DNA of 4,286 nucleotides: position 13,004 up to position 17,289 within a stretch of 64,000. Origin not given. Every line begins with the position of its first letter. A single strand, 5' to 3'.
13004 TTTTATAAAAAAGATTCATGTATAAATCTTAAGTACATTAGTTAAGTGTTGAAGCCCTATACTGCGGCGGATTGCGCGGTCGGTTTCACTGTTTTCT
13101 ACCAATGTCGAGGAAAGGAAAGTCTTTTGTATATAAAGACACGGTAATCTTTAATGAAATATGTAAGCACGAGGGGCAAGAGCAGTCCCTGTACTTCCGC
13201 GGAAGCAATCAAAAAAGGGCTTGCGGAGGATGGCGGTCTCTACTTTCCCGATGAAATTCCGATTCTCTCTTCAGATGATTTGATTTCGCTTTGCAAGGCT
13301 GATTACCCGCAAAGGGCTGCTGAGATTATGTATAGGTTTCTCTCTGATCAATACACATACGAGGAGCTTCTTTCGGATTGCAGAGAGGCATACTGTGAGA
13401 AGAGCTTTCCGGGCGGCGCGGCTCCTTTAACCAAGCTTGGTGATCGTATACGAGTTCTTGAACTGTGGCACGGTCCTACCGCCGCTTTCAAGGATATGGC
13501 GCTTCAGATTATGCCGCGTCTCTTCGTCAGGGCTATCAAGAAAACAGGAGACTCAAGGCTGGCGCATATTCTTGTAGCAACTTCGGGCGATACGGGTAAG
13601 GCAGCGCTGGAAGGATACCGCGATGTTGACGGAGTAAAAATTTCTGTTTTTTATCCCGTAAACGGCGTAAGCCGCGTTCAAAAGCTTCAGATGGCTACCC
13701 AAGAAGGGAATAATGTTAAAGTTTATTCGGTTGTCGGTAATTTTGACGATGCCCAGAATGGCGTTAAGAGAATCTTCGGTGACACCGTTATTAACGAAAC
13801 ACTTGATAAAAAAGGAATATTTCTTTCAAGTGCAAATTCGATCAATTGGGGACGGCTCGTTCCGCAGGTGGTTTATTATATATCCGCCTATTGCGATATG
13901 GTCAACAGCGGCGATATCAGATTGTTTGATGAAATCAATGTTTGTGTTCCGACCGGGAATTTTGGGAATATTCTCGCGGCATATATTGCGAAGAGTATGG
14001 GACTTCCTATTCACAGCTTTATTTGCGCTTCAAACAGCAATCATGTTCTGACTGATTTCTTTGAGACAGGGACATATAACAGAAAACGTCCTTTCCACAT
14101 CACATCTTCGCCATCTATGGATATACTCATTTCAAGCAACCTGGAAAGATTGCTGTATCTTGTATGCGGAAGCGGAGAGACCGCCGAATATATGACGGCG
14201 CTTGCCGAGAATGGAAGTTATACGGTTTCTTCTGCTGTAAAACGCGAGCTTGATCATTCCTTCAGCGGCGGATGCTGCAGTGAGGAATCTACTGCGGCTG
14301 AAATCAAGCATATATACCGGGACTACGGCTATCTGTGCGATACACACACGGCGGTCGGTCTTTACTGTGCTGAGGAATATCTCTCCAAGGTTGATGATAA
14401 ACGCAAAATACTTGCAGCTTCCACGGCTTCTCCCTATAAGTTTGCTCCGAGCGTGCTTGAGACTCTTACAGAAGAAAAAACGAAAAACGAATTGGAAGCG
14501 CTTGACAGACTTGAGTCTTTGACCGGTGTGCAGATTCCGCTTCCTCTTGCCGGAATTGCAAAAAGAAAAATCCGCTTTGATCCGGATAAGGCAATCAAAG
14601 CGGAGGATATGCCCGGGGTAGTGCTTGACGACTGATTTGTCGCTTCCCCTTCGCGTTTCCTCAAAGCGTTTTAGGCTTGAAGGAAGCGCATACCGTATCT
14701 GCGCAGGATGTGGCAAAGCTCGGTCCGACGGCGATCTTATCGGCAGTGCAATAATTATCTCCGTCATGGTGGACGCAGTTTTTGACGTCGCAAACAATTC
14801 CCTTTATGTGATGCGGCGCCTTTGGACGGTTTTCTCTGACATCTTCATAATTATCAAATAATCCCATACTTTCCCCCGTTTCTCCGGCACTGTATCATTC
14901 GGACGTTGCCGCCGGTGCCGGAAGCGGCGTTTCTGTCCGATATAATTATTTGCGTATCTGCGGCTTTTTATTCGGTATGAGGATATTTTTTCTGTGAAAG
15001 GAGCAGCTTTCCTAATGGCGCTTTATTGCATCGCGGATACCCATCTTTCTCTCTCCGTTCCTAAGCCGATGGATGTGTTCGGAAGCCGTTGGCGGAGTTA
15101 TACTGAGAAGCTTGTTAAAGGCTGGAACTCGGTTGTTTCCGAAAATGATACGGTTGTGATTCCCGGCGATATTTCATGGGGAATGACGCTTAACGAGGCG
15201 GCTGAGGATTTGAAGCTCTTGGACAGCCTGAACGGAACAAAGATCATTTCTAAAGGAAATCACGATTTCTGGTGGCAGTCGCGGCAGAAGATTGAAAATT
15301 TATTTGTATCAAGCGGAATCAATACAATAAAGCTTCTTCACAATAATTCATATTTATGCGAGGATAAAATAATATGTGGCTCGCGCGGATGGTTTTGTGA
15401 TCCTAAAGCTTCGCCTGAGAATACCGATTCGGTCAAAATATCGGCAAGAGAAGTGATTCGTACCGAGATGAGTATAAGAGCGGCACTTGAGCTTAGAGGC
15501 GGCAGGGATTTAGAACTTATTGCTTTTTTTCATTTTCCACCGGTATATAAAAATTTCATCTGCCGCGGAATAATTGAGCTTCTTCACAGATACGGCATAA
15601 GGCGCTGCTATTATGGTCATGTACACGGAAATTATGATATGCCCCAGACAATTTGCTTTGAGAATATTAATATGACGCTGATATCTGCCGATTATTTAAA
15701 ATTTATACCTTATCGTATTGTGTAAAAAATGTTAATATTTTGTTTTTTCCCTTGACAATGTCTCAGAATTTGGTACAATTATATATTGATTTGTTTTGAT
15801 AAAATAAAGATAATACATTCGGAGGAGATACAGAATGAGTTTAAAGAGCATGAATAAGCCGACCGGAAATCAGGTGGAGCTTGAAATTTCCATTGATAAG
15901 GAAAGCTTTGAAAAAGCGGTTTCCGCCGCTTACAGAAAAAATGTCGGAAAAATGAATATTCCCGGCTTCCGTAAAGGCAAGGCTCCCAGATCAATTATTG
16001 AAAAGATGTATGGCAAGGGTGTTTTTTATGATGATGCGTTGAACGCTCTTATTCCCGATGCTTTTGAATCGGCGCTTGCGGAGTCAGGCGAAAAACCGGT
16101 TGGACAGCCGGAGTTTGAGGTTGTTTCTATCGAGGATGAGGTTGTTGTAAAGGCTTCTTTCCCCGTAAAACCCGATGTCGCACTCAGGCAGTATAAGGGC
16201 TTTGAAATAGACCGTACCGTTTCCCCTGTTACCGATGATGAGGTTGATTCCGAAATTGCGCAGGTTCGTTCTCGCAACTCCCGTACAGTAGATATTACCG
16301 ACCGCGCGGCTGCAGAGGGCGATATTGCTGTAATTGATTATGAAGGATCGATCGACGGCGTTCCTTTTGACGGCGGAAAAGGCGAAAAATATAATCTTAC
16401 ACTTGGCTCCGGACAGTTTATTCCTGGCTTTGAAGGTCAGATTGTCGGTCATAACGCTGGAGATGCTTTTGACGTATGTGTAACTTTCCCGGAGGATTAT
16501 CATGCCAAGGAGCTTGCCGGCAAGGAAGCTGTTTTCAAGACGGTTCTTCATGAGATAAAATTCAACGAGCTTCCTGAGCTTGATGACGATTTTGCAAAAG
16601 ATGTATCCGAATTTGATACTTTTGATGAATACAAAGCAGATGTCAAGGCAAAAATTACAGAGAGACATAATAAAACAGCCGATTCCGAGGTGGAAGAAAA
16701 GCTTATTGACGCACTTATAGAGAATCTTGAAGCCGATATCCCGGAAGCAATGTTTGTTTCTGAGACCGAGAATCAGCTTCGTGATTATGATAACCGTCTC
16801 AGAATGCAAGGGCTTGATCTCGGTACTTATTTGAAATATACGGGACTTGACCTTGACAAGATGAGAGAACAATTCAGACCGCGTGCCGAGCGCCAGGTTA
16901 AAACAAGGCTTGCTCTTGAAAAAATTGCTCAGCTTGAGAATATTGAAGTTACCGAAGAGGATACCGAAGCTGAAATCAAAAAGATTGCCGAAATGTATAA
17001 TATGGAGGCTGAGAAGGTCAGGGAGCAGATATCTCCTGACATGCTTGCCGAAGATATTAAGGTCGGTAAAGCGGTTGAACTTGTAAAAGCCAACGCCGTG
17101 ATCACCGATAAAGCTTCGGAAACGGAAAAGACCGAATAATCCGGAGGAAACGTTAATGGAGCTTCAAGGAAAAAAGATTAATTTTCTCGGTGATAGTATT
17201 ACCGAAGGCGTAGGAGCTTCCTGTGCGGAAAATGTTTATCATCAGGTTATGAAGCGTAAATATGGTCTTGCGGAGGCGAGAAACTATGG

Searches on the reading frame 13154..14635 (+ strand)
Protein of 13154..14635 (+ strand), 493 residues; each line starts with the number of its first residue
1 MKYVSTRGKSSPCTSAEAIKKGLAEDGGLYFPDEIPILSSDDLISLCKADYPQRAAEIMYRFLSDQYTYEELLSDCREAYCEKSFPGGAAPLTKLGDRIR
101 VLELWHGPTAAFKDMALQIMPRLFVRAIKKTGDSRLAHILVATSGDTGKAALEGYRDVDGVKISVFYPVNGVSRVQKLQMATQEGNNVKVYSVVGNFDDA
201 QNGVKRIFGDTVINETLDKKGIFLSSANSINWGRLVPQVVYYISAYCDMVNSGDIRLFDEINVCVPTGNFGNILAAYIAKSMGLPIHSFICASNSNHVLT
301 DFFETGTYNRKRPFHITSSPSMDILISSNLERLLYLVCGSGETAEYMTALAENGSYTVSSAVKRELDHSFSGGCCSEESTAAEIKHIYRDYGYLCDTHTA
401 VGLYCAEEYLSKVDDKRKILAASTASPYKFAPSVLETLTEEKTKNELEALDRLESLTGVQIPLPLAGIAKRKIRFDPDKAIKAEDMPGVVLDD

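Call 72: search_protein_families(library=ncbifam, proteins=[window:13154-14635:+], max_evalue=1e-20)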
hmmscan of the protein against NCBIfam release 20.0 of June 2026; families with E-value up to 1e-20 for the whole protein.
window:13154-14635:+ (493 aa): 1 family
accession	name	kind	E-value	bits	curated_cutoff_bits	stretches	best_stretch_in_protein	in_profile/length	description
TIGR00260.1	thrC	equivalog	5.3e-72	242.8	167.1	1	92-444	35-337/340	threonine synthase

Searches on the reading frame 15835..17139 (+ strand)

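Call 72: search_protein_families(library=ncbifam, proteins=[window:15835-17139:+], max_evalue=1e-20)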
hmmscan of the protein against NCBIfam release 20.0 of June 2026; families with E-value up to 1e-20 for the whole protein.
window:15835-17139:+ (434 aa): 1 family
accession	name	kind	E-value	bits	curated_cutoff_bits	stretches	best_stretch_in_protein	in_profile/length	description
TIGR00115.1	tig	equivalog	9e-130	433.2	180.2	1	13-416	2-408/410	trigger factor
